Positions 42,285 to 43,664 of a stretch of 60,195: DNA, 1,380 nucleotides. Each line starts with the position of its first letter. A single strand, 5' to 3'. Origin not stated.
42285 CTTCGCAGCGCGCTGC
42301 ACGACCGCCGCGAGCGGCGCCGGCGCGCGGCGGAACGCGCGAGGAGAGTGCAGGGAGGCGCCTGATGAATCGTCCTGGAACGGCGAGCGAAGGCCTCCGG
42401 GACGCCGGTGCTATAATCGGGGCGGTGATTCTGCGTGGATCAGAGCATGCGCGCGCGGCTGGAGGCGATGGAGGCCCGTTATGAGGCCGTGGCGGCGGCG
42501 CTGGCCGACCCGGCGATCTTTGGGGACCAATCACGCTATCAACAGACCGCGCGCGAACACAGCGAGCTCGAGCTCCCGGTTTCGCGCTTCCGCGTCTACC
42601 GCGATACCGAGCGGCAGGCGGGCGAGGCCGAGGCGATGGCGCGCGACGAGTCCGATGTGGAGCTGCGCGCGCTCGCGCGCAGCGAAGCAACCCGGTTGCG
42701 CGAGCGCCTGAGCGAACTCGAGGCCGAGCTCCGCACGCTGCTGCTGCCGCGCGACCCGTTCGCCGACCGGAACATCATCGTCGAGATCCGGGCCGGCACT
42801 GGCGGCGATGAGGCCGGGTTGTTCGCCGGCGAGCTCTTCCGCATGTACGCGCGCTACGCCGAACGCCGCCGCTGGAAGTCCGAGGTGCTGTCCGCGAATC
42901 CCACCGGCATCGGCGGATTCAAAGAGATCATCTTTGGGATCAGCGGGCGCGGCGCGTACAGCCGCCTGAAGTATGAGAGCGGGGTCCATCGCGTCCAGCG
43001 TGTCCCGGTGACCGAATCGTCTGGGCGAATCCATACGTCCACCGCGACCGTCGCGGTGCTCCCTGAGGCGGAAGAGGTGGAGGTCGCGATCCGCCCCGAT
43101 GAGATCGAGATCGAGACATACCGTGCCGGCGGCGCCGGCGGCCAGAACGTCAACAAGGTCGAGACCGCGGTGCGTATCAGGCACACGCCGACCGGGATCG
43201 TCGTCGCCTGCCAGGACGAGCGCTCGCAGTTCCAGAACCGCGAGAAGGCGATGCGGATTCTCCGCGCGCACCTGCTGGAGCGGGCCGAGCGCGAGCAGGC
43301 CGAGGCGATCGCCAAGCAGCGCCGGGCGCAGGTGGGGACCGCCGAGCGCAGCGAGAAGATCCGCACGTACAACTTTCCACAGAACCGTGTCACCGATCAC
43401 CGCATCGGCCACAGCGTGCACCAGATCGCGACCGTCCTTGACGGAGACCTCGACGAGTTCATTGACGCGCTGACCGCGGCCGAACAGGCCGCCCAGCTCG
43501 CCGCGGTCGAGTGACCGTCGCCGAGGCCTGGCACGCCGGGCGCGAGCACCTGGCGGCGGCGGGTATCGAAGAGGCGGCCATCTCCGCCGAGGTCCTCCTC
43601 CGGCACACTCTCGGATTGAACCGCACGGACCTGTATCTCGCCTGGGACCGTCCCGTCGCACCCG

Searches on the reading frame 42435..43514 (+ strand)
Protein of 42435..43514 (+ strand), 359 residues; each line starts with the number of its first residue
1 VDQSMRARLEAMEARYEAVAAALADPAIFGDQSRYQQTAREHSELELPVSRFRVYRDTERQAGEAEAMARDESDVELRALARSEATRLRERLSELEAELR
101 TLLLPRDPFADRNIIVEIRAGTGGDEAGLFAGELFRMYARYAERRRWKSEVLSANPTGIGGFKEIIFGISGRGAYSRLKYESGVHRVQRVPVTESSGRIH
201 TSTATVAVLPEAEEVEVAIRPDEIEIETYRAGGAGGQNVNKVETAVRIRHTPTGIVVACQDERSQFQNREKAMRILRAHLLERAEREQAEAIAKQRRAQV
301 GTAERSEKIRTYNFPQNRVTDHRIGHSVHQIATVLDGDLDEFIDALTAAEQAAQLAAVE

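Call 69: search_protein_families(library=pfam, proteins=[window:42435-43514:+], max_evalue=0.00001)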
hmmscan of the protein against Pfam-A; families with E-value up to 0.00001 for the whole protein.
window:42435-43514:+ (359 aa): 2 families
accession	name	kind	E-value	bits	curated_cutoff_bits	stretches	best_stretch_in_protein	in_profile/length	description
PF03462.23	PCRF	-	2.1e-72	243.5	24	1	12-206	1-194/194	PCRF domain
PF00472.26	RF-1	-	2.2e-42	144.1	35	1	213-323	1-116/116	RF-1 domain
